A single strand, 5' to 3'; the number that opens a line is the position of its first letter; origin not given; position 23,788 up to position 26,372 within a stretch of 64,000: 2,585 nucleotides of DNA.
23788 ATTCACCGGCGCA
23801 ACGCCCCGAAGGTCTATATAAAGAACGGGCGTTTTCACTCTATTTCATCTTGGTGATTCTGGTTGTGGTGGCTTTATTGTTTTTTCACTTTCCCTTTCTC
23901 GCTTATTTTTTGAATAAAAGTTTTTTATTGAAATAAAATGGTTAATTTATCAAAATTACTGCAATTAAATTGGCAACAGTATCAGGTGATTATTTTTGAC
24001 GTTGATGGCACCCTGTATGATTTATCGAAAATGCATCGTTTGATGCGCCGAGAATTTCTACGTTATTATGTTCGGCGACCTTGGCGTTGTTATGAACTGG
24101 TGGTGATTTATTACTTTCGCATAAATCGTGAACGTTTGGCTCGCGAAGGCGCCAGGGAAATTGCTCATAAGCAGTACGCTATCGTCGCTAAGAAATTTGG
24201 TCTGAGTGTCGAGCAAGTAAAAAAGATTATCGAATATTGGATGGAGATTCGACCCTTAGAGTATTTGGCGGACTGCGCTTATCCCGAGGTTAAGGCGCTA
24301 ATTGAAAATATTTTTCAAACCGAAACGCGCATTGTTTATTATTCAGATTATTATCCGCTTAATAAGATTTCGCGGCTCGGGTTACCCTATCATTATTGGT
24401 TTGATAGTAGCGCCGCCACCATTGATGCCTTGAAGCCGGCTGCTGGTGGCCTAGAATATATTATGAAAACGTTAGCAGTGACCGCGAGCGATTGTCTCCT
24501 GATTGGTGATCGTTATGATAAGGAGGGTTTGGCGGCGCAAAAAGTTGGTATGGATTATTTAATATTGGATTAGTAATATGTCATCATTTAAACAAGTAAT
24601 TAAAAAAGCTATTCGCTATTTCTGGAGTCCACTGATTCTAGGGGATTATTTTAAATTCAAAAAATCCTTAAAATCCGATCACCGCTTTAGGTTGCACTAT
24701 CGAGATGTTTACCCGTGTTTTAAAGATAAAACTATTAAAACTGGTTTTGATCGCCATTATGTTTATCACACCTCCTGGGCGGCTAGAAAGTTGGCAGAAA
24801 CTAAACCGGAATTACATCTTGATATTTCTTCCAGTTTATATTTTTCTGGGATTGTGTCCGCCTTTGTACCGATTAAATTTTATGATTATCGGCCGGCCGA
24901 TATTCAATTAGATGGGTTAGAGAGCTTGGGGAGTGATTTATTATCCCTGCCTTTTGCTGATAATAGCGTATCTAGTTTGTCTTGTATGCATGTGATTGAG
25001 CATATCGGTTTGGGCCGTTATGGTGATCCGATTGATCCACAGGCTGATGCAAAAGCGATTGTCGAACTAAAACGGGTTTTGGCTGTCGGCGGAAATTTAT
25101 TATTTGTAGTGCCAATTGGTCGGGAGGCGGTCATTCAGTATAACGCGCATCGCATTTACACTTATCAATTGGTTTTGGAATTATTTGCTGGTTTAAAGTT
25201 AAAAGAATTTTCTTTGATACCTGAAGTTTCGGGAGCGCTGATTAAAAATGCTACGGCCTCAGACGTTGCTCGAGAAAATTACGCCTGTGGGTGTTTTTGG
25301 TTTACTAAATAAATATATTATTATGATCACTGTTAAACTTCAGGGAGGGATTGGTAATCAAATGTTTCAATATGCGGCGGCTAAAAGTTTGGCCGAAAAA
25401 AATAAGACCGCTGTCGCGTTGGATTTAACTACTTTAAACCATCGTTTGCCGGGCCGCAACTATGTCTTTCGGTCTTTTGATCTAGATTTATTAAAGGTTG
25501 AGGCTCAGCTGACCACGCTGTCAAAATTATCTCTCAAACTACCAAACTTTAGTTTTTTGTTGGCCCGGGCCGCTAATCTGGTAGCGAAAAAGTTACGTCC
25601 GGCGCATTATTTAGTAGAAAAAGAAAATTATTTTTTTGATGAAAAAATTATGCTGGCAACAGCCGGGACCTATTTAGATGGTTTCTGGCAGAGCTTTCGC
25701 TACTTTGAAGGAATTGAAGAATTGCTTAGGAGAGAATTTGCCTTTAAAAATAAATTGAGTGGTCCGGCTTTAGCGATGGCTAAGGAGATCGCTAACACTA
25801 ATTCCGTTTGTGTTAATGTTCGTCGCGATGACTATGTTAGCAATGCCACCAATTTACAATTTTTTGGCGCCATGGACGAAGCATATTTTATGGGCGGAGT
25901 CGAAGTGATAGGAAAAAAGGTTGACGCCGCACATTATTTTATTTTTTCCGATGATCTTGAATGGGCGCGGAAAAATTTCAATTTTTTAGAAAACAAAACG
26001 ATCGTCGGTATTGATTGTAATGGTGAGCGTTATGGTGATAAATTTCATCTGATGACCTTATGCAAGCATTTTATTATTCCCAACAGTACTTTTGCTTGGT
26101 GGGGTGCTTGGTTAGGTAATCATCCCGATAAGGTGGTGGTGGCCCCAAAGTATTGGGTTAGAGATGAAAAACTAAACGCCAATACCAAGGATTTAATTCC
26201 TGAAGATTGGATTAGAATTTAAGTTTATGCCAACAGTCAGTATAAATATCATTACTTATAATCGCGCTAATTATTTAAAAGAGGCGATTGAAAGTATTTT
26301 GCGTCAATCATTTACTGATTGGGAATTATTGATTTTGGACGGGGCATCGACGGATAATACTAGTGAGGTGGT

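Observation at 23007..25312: UbiA-family prenyl-phosphate transferase + HAD phosphatase + methyltransferase: a DPA-like lipid-linked pentose donor pathway?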

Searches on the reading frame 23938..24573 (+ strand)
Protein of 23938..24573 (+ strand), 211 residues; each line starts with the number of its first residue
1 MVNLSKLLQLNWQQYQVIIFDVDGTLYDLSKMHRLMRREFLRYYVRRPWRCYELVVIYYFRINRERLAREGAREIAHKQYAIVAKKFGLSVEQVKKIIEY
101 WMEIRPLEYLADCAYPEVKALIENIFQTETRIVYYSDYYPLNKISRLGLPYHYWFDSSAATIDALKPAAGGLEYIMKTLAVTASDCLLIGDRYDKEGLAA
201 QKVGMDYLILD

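Call 3: search_protein_families(library=pfam, proteins=[window:23938-24573:+], max_evalue=0.01)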
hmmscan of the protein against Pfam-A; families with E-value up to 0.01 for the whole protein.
window:23938-24573:+ (211 aa): 4 families
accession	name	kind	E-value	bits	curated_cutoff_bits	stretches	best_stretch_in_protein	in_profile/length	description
PF00702.32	Hydrolase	-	9.7e-11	42.9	26.4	1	16-204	2-191/191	haloacid dehalogenase-like hydrolase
PF13419.12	HAD_2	-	1.7e-07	32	23.8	1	18-208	1-176/178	Haloacid dehalogenase-like hydrolase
PF13242.12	Hydrolase_like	-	7.3e-05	23.1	22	1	166-207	4-45/75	HAD-hyrolase-like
PF12710.13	HAD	-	0.00031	21.6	27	1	18-82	1-64/189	haloacid dehalogenase-like hydrolase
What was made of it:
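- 23938..24573 (+): HAD-IA family phosphatase (211 aa). It is predicted to remove the 5-phosphate from polyprenyl-P-ribose-5-P. Pfam HAD/HAD_2 hits (call 3).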

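Call 5: search_protein_families(library=ncbifam, proteins=[window:23938-24573:+], max_evalue=0.01)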
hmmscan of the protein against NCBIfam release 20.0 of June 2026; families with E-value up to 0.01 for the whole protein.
window:23938-24573:+ (211 aa): 14 families
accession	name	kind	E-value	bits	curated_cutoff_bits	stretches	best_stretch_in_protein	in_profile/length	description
TIGR02253.1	CTE7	subfamily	5.8e-10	39.3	169.75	1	17-207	4-191/221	TIGR02253 family HAD-type hydrolase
TIGR01549.1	HAD-SF-IA-v1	subfamily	1.7e-07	31.8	23.3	1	17-44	1-28/149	HAD-IA family hydrolase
NF009695.0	PRK13222.1-2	equivalog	5.4e-07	29.3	225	1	157-208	141-191/226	phosphoglycolate phosphatase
TIGR01662.1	HAD-SF-IIIA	subfamily_domain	8.4e-07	29.2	44.6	1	162-206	89-134/141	HAD-IIIA family hydrolase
TIGR02254.1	YjjG_YfnB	equivalog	1.2e-05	24.9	159.9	0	15-65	1-48/223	YjjG family noncanonical pyrimidine nucleotidase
TIGR02252.1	DREG-2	subfamily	1.5e-05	24.9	155.2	0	156-206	150-200/203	HAD hydrolase, REG-2-like, family IA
TIGR01428.1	HAD_type_II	equivalog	1.8e-05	24.8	125.4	1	16-206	2-186/197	haloacid dehalogenase type II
TIGR01993.1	Pyr-5-nucltdase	equivalog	0.00022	21.1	142.9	0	17-46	2-32/183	pyrimidine 5'-nucleotidase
NF008000.0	PRK10725.1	equivalog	0.00066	19.8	215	0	12-44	2-34/188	fructose-1-phosphate/6-phosphogluconate phosphatase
TIGR01509.1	HAD-SF-IA-v3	subfamily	0.001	19.2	29.4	0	17-32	1-16/154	HAD-IA family hydrolase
TIGR01656.1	Histidinol-ppas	subfamily_domain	0.0035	17.2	84.15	0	164-206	100-141/149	histidinol-phosphate phosphatase domain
TIGR01490.1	HAD-SF-IB-hyp1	subfamily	0.0065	16.7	98.3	1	18-122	2-96/202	HAD-IB family hydrolase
TIGR01457.1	HAD-SF-IIA-hyp2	hypoth_equivalog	0.0082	15.7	247.65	0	166-209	178-221/249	TIGR01457 family HAD-type hydrolase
NF009698.0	PRK13223.1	equivalog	0.0093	15.2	466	0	158-205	149-195/272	phosphoglycolate phosphatase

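Call 22: search_solved_structures(query=window:23938-24573:+, max_evalue=1, show_alignments=1)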
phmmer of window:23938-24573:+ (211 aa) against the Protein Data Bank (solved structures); distinct sequences matched with E-value up to 1: 10.
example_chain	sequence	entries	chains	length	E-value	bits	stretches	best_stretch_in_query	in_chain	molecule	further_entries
2hoq_A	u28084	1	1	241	0.032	17.5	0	16-46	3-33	Putative HAD-hydrolase PH1655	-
4o8c_A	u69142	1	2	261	0.11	15.7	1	166-210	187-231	Thermostable NPPase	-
4ig4_A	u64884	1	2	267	0.13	15.5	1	166-210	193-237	Thermostable NPPase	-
4ift_A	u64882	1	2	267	0.13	15.5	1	166-210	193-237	Thermostable NPPase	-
4kn8_A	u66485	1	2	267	0.13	15.5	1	166-210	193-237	Thermostable NPPase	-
3pdw_A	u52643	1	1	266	0.25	14.6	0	166-210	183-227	Uncharacterized hydrolase yutF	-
3mc1_A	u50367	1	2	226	0.59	13.3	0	152-197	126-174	Predicted phosphatase, HAD family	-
7bqq_A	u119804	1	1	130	0.75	13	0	66-106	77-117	Gogy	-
1oj1_A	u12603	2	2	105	0.8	12.9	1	112-162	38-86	RC-RNASE6 RIBONUCLEASE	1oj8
2om6_A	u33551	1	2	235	0.84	12.8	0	16-205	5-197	Probable phosphoserine phosphatase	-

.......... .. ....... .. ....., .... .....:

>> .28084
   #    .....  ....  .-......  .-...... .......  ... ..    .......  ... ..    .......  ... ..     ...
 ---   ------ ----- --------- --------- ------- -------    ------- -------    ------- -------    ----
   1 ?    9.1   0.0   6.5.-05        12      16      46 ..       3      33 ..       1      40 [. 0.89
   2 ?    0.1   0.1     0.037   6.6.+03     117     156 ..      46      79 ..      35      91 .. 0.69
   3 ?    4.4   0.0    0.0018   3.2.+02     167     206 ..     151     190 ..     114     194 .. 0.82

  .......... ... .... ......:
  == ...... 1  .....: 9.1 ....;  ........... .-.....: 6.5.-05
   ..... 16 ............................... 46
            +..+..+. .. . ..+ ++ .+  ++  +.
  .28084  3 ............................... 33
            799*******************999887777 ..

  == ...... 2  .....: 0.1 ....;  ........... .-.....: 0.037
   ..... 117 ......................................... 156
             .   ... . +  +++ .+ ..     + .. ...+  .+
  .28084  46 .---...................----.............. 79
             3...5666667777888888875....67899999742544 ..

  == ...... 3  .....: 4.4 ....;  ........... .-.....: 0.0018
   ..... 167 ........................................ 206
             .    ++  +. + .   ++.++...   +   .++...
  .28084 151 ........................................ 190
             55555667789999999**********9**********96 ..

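Call 37: find_homologous_proteins(query=window:23938-24573:+, max_evalue=0.001)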
Query window:23938-24573:+ (211 aa): 8 proteins with E <= 0.001 among 424 candidates.
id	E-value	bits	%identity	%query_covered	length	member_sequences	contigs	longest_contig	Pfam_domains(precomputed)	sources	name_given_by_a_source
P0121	6.9e-137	472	100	100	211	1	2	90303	PF13419.13,PF00702.33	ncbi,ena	-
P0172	1.1e-58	217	51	97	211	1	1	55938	PF13419.13,PF00702.33,PF13242.13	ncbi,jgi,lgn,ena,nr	ncbi:MAG TPA: HAD family hydrolase [Candidatus Methylomirabilis sp.]|nr:HAD family hydrolase [Candid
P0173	1.1e-29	122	32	96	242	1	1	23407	PF13419.13,PF00702.33,PF13242.13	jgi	jgi:FMN phosphatase YigB (HAD superfamily)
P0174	1.4e-26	112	31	95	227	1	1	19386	PF13419.13,PF00702.33,PF13242.13,PF12710.14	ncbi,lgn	-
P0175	7.2e-26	110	33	94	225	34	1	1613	PF13419.13,PF00702.33,PF13242.13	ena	-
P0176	3.0e-25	107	37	94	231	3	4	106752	PF13419.13,PF00702.33,PF13242.13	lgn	-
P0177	5.5e-22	97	32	93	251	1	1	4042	PF13419.13,PF00702.33,PF13242.13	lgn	-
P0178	8.1e-6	44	28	94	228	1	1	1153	PF13419.13,PF00702.33,PF13242.13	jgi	jgi:putative hydrolase of the HAD superfamily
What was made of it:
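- Tried and rejected: HAD homologue search: the word-indexed search found only 8 proteins, none fused (call 37).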

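Call 48: search_protein_representatives(alignment_id=A3)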
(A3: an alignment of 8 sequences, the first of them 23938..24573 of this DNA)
Query: 8 sequences, 230 profile positions. Proteins with E-value up to 0.001 (for the whole library): 24695; up to 1e-10: 2398; up to 1e-30: 741. The best 150 are listed.
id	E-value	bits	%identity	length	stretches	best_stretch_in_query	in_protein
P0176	1.3e-85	302.6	-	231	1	8-229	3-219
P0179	4.8e-75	268.0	-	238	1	5-227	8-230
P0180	5.9e-73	261.1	-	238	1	7-225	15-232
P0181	3.3e-71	255.4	-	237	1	5-227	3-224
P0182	1.5e-70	253.3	-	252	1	7-222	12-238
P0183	1.7e-70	253.1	-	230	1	5-219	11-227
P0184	3.5e-70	252.1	-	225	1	6-220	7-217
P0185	4.0e-70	251.9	-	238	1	4-226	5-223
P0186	5.2e-70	251.5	-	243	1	5-224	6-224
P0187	5.7e-70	251.4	-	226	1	6-227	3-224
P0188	6.4e-70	251.2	-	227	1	7-227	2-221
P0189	1.9e-69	249.7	-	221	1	5-211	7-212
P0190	2.9e-69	249.1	-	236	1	5-227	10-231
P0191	4.4e-69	248.5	-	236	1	1-226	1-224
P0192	8.2e-69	247.6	-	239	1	1-226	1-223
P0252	4.2e-61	222.4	-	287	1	6-223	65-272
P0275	1.9e-59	217.0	-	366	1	5-222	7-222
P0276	1.9e-59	217.0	-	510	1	5-208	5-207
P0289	9.4e-59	214.7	-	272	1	8-223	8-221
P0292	1.8e-58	213.8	-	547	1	1-222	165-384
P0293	2.0e-58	213.6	-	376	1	4-222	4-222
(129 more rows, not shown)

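Call 49: search_protein_families(library=pfam, proteins=[P0276, P0292, P0275, P0293, P0252, P0289], max_evalue=0.001)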
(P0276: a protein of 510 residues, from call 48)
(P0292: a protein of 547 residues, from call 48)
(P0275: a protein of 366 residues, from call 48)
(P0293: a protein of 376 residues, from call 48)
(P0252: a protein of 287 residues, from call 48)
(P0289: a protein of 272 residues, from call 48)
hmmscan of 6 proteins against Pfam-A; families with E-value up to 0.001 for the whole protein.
P0276 (510 aa): 10 families
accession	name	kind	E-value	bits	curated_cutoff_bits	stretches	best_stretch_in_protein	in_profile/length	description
PF13489.12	Methyltransf_23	-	1.5e-25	90.3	27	1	308-456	12-162/164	Methyltransferase domain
PF00702.32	Hydrolase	-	1.6e-17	64.9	26.4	1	11-200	1-191/191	haloacid dehalogenase-like hydrolase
PF13419.12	HAD_2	-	3.2e-16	60.4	23.8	1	14-204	1-176/178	Haloacid dehalogenase-like hydrolase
PF08242.18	Methyltransf_12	-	5.6e-08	33.8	30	1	323-409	1-98/98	Methyltransferase domain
PF08241.18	Methyltransf_11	-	1.2e-07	32.8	21.2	1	323-411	1-95/95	Methyltransferase domain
PF13242.12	Hydrolase_like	-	1.8e-06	28.2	22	1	162-204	4-46/75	HAD-hyrolase-like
PF05219.18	DREV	-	6.9e-06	25.8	26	1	317-410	93-185/265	DREV methyltransferase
PF13847.12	Methyltransf_31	-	6.5e-05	23.1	27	1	318-415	3-113/145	Methyltransferase domain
PF13649.12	Methyltransf_25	-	0.00013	23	27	1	323-407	2-97/97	Methyltransferase domain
PF07021.18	MetW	-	0.00034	20.7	21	1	317-397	12-96/193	Methionine biosynthesis protein MetW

P0292 (547 aa): 4 families
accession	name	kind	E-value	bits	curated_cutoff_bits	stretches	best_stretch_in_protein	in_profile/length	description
PF00702.32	Hydrolase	-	1.7e-15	58.4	26.4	1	175-363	1-191/191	haloacid dehalogenase-like hydrolase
PF13419.12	HAD_2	-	6.4e-12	46.4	23.8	1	178-367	1-176/178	Haloacid dehalogenase-like hydrolase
PF13242.12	Hydrolase_like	-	6.1e-07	29.7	22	1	325-367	4-46/75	HAD-hyrolase-like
PF12710.13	HAD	-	0.00047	21.1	27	1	178-330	1-152/189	haloacid dehalogenase-like hydrolase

P0275 (366 aa): 4 families
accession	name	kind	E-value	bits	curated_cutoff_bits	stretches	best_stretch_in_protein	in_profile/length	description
PF00702.32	Hydrolase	-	7.7e-18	66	26.4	1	13-201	1-191/191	haloacid dehalogenase-like hydrolase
PF13419.12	HAD_2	-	5.8e-15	56.3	23.8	1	16-205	1-176/178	Haloacid dehalogenase-like hydrolase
PF13242.12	Hydrolase_like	-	1.1e-08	35.3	22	1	163-205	4-46/75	HAD-hyrolase-like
PF12710.13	HAD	-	0.00096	20.1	27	1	16-188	1-180/189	haloacid dehalogenase-like hydrolase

P0293 (376 aa): 5 families
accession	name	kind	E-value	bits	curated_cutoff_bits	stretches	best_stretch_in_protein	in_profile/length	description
PF00702.32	Hydrolase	-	8.4e-18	65.9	26.4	1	13-201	1-191/191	haloacid dehalogenase-like hydrolase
PF13419.12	HAD_2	-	2.5e-15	57.5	23.8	1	16-205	1-176/178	Haloacid dehalogenase-like hydrolase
PF04138.20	GtrA_DPMS_TM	-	2.5e-14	53.9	26.1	1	262-374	2-117/117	GtrA/DPMS, transmembrane domain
PF13242.12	Hydrolase_like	-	1.8e-07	31.4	22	1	163-205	4-46/75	HAD-hyrolase-like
PF12710.13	HAD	-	0.00043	21.2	27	1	16-145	1-123/189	haloacid dehalogenase-like hydrolase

P0252 (287 aa): 3 families
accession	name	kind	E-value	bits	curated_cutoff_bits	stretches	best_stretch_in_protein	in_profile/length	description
PF00702.32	Hydrolase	-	1.9e-18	68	26.4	1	70-250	1-191/191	haloacid dehalogenase-like hydrolase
PF13419.12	HAD_2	-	3.3e-12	47.3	23.8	1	73-254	1-176/178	Haloacid dehalogenase-like hydrolase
PF13242.12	Hydrolase_like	-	5.6e-07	29.8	22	1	212-254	4-46/75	HAD-hyrolase-like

P0289 (272 aa): 3 families
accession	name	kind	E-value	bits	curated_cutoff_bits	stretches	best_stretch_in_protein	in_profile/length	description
PF00702.32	Hydrolase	-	5.3e-22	79.6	26.4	1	11-199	1-191/191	haloacid dehalogenase-like hydrolase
PF13419.12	HAD_2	-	4.9e-16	59.8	23.8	1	14-203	1-176/178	Haloacid dehalogenase-like hydrolase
PF13242.12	Hydrolase_like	-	4.5e-09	36.5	22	1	161-204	4-47/75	HAD-hyrolase-like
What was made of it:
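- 23938..24573 (+): Fusions exist to GtrA (P0293) and to Methyltransf_23 (P0276) (calls 48, 49).
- Tried and rejected: The exhaustive profile search was needed to find the fusions (calls 48, 49).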

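Call 52: find_encoding_contigs(protein=P0276, flank=8000, max_places=3)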
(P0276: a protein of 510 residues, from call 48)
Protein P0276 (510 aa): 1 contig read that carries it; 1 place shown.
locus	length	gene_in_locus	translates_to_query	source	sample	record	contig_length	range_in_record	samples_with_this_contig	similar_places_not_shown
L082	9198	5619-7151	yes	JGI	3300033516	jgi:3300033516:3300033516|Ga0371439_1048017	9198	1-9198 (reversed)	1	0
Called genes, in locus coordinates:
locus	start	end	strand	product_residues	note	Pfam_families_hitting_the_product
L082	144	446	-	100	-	PF01839:FG-GAP (faint), PF13517:FG-GAP_3 (weak)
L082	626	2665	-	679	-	PF07719:TPR_2 (faint), PF13176:TPR_7 (faint), PF24885:TPR_NPHP3 (weak), PF13374:TPR_10, PF13424:TPR_12, PF00515:TPR_1 (weak), PF13424:TPR_12, PF07228:SpoIIE, +3 more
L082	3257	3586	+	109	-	PF13471:Transglut_core3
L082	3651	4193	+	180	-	-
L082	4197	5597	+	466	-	-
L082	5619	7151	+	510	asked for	PF00702:Hydrolase, PF13419:HAD_2, PF13242:Hydrolase_like (weak), PF05219:DREV (weak), PF13489:Methyltransf_23, PF08241:Methyltransf_11, PF08242:Methyltransf_12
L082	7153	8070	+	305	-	PF01040:UbiA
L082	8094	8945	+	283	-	PF00924:MS_channel_2nd, PF21082:MS_channel_3rd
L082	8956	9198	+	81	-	?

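Call 55: search_protein_families(library=ncbifam, proteins=[L082:4197-5597:+], max_evalue=0.001)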
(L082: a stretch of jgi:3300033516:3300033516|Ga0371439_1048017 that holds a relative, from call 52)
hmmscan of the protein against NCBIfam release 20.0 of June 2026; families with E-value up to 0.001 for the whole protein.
L082:4197-5597:+ (466 aa): 0 families

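Call 71: search_solved_structures(query=A3, max_evalue=1)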
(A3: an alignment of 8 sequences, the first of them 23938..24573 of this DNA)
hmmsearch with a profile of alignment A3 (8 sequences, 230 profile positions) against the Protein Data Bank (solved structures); distinct sequences matched with E-value up to 1: 154 (the best 60 are shown).
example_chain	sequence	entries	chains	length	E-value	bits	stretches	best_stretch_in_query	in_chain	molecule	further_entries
4ygq_A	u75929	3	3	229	6.5e-14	54.9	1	118-211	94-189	Hydrolase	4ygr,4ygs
1x42_A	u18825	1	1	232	3.6e-13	52.4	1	11-215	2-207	hypothetical protein PH0459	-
2om6_A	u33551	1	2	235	5.1e-13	51.9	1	9-215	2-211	Probable phosphoserine phosphatase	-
6q7q_A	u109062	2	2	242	2e-12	50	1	11-215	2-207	OE1.3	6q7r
6q7p_A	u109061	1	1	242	3.4e-12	49.2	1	11-215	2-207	OE1.2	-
7o1d_A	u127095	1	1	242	4.4e-12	48.8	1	11-215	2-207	BH32.7 protein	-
8bp1_A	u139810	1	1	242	6.7e-12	48.3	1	11-215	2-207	BHMeHis1.0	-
9fug_A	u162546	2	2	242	9.7e-12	47.7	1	11-215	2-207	SNAr1.3 (K39A) | Chain A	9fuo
9ful_A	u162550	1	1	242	1.1e-11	47.5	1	11-215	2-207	Chain A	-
2hoq_A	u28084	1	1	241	1.3e-11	47.3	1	118-223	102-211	Putative HAD-hydrolase PH1655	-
3u26_A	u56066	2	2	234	2.1e-11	46.6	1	11-215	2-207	PF00702 domain protein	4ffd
6q7n_A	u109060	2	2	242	2.4e-11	46.5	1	11-215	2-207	BH32 | OE1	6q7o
6z1k_A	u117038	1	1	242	7.8e-11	44.8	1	11-215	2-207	BH32.6 protein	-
4o8c_A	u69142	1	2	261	1.7e-09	40.4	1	163-221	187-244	Thermostable NPPase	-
4ift_A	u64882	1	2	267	1.8e-09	40.3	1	163-221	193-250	Thermostable NPPase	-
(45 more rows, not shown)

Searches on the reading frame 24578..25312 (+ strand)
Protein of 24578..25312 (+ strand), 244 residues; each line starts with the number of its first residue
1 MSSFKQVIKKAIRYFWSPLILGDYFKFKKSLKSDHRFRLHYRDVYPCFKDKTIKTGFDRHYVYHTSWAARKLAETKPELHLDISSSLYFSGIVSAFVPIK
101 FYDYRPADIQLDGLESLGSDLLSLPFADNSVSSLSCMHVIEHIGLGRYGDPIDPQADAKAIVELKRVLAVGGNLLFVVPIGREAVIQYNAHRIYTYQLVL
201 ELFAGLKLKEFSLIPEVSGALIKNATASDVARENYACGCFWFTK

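Call 3: search_protein_families(library=pfam, proteins=[window:24578-25312:+], max_evalue=0.01)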
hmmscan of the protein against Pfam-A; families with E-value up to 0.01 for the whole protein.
window:24578-25312:+ (244 aa): 2 families
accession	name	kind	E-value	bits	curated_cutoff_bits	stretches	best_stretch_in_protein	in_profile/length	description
PF03269.20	DUF268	-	2.3e-15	57.3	25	1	136-207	68-138/176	Caenorhabditis protein of unknown function, DUF268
PF08241.18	Methyltransf_11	-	6.9e-05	23.8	21.2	1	114-176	44-95/95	Methyltransferase domain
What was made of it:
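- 24578..25312 (+): DUF268-like SAM methyltransferase (244 aa). It belongs to this polysaccharide cluster but is not a conserved partner of the UbiA/HAD pair. Pfam PF03269 gives E 2.3e-15 (call 3).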

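Call 5: search_protein_families(library=ncbifam, proteins=[window:24578-25312:+], max_evalue=0.01)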
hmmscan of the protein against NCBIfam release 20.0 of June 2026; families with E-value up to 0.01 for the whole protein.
window:24578-25312:+ (244 aa): 0 families

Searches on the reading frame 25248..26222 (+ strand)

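Call 3: search_protein_families(library=pfam, proteins=[window:25248-26222:+], max_evalue=0.01)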
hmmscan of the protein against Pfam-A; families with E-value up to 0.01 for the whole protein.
window:25248-26222:+ (324 aa): 1 family
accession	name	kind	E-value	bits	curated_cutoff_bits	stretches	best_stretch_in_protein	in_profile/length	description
PF01531.22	Glyco_transf_11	-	4.9e-33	115.1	23.9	1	26-323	1-296/298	Glycosyl transferase family 11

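Call 5: search_protein_families(library=ncbifam, proteins=[window:25248-26222:+], max_evalue=0.01)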
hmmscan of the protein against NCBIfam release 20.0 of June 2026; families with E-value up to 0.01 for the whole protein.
window:25248-26222:+ (324 aa): 0 families
